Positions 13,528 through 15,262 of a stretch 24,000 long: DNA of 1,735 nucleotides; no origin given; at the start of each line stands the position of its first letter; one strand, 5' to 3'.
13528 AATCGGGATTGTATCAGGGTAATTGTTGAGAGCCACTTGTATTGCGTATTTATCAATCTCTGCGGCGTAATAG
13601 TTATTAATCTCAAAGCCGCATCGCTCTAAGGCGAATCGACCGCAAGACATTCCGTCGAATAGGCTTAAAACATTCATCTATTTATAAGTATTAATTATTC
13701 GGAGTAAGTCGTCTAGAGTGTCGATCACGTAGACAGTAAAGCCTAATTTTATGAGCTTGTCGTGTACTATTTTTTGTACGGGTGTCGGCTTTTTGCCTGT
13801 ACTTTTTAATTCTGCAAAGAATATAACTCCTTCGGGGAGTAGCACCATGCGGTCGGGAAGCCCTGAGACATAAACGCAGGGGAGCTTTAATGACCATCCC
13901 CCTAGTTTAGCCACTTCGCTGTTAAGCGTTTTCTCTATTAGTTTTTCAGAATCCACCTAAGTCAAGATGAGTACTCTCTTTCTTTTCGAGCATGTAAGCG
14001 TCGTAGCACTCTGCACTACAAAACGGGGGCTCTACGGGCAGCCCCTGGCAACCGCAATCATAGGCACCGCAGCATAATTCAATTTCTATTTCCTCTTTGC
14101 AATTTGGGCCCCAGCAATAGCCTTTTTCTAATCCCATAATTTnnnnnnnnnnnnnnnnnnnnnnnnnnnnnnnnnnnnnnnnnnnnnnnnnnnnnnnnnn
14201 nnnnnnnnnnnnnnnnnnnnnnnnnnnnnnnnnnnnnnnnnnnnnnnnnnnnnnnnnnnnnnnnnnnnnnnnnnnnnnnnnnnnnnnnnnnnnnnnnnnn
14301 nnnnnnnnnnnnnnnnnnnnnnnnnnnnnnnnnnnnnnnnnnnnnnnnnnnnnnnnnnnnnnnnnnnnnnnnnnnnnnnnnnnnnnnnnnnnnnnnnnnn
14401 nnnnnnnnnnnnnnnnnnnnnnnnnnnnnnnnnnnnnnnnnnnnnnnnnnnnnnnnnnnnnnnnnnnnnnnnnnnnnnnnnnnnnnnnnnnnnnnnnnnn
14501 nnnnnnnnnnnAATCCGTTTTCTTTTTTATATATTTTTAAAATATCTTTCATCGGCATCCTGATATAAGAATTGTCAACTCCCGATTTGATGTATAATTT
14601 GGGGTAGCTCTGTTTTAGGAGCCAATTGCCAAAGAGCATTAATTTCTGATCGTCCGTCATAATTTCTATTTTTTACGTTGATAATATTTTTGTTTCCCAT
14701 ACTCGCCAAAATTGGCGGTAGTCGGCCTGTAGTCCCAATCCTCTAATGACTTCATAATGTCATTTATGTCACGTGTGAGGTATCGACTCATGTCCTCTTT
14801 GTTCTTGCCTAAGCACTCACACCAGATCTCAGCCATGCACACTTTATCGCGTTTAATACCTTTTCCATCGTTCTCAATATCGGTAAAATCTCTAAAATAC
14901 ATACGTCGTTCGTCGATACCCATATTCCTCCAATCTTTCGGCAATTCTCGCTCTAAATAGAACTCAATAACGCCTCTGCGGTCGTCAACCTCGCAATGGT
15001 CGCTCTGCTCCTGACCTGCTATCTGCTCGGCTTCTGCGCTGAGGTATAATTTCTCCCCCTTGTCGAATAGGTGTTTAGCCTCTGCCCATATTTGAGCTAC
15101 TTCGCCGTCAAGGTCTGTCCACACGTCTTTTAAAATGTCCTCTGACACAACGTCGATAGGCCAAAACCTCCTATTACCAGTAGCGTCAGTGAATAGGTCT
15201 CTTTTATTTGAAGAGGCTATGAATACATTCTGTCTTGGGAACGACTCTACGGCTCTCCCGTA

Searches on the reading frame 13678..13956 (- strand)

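Call 23: search_protein_families(library=pfam, proteins=[window:13678-13956:-], max_evalue=0.01)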
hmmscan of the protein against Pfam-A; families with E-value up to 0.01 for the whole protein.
window:13678-13956:- (92 aa): 0 families

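Call 58: search_protein_families(library=phrogs, proteins=[window:13678-13956:-], max_evalue=0.01)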
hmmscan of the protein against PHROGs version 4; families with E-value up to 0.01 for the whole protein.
window:13678-13956:- (92 aa): 3 families
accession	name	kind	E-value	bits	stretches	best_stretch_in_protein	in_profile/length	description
phrog_93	-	DNA, RNA and nucleotide metabolism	2.2e-22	80.5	1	1-91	351-441/613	endonuclease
phrog_5702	-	DNA, RNA and nucleotide metabolism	1.1e-07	32.7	1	32-91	6-66/70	Holliday junction resolvase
phrog_824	-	unknown function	1e-06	29.9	1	31-91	112-174/265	-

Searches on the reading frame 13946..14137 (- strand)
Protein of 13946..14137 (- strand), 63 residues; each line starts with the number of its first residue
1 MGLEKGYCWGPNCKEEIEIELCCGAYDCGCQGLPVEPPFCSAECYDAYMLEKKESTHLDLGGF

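Call 58: search_protein_families(library=phrogs, proteins=[window:13946-14137:-], max_evalue=0.01)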
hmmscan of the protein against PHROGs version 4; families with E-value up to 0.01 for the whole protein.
window:13946-14137:- (63 aa): 1 family
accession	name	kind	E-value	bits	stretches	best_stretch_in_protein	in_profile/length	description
phrog_19268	-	unknown function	1.3e-09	39.1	1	8-48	4-43/58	-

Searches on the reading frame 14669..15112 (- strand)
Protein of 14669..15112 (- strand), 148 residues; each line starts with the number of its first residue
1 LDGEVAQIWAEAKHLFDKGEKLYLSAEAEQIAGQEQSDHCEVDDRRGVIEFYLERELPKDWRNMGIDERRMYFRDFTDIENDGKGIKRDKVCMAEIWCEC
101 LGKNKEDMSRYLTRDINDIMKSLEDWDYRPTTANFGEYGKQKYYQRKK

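Call 60: find_homologous_proteins(query=window:14669-15112:-, max_evalue=0.001)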
Query window:14669-15112:- (148 aa): 19 proteins with E <= 0.001 among 22 candidates.
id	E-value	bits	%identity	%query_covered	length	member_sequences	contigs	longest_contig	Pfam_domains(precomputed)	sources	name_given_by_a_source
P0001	7.7e-65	236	71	100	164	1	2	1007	PF05272.18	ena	-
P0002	2.1e-58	215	66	100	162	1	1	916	-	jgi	jgi:hypothetical protein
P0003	1.5e-53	199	63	99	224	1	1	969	PF05272.18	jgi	jgi:hypothetical protein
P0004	2.7e-52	195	72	85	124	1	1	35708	-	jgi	jgi:putative DNA primase/helicase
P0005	1.6e-49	186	61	99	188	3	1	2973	PF05272.18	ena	-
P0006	1.8e-47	179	61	99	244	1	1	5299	PF05272.18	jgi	-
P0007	6.8e-47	177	60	97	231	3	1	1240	PF05272.18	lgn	-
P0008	8.7e-47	177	61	97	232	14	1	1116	PF05272.18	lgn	-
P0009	2.1e-44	169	56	99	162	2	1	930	PF05272.18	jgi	jgi:hypothetical protein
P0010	5.4e-44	168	59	97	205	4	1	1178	PF05272.18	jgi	jgi:putative DNA primase/helicase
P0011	1.3e-41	160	52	97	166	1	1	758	-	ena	-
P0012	2.5e-41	159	60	91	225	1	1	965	PF13508.14,PF00583.32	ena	-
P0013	4.0e-40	155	56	97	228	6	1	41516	PF05272.18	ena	-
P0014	3.3e-36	143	52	86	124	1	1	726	-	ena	-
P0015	3.6e-35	139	54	84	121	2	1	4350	-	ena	-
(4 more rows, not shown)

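Call 66: predict_structure(alignment_id=A2)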
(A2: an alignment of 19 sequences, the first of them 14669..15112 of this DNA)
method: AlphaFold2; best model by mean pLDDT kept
length: 148 residues; sequences in the alignment: 19
mean_pLDDT: 82.8   pTM: 0.64
mean pLDDT of the five models: 82.8, 82.3, 80.3, 80.3, 79.7
residues with pLDDT >= 90: 56; 70-90: 67; 50-70: 25; < 50: 0
segments of 3 or more residues with pLDDT < 50: none
pLDDT, mean of each block of 10 residues (from residue 1): 73 78 74 62 80 89 88 69 75 94 90 90 95 93 94
secondary structure, 60 per line:
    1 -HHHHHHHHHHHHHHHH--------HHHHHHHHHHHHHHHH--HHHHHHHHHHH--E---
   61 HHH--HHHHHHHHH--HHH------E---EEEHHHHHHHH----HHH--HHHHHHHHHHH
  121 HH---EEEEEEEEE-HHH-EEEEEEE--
elements in order: H2-17 H26-41 H44-54 H66-74 E90-92 H93-100 H110-122 E126-134 E140-146

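Call 69: fold_search(model_id=the predicted structure, library=pdb)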
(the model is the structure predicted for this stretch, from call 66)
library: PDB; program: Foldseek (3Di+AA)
matches with E <= 10: 437; with E <= 0.001: 6
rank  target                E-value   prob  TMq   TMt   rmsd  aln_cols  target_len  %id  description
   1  7pds_A                9.8e-07  1.00  0.59  0.21  10.4       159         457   28  The structure of PriRep1 with dsDNA (released 2022-07-13)
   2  7pds_E                4.4e-06  1.00  0.59  0.21  10.3       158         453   29  The structure of PriRep1 with dsDNA (released 2022-07-13)
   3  7pds_B                8.9e-06  1.00  0.60  0.22  11.4       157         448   29  The structure of PriRep1 with dsDNA (released 2022-07-13)
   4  7pds_D                9.5e-06  1.00  0.61  0.22  11.4       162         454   28  The structure of PriRep1 with dsDNA (released 2022-07-13)
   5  7pds_C                9.5e-06  1.00  0.61  0.22  10.3       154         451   28  The structure of PriRep1 with dsDNA (released 2022-07-13)
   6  7pds_F                2.9e-05  1.00  0.55  0.20  10.6       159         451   28  The structure of PriRep1 with dsDNA (released 2022-07-13)
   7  5bs6_B                5.3e-02  0.57  0.28  0.20   9.3        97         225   14  Apo structure of transcriptional factor AraR from Bacteroides thetaiotaomicron VPI (released 2015-06-17)
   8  5bs6_A                6.0e-02  0.60  0.29  0.21   9.2        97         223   14  Apo structure of transcriptional factor AraR from Bacteroides thetaiotaomicron VPI (released 2015-06-17)
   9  5bs6_D                7.8e-02  0.57  0.29  0.20   9.3        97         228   14  Apo structure of transcriptional factor AraR from Bacteroides thetaiotaomicron VPI (released 2015-06-17)
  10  5dd4                  2.1e-01  0.33  0.28  0.21   9.2        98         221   14  Apo structure of transcriptional factor AraR from Bacteroides thetaiotaomicron VPI (released 2015-09-09)
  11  6qpq_B                2.2e-01  0.69  0.30  0.51   7.6        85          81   13  The structure of the cohesin head module elucidates the mechanism of ring opening (released 2020-02-05)
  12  5bs6_C                2.4e-01  0.30  0.28  0.20   9.4        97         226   14  Apo structure of transcriptional factor AraR from Bacteroides thetaiotaomicron VPI (released 2015-06-17)
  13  3l2c_A                2.5e-01  0.23  0.23  0.35   9.6        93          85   10  Crystal Structure of the DNA Binding Domain of FOXO4 Bound to DNA (released 2009-12-29)
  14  7pdd_A                2.7e-01  0.30  0.20  0.08   5.9        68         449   20  Focus refinement of soluble domain of Adenylyl cyclase 9 in complex with DARPin C4 and MANT-GTP (released 2022-01-19)
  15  6qpq_D                3.3e-01  0.57  0.30  0.50   7.4        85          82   13  The structure of the cohesin head module elucidates the mechanism of ring opening (released 2020-02-05)
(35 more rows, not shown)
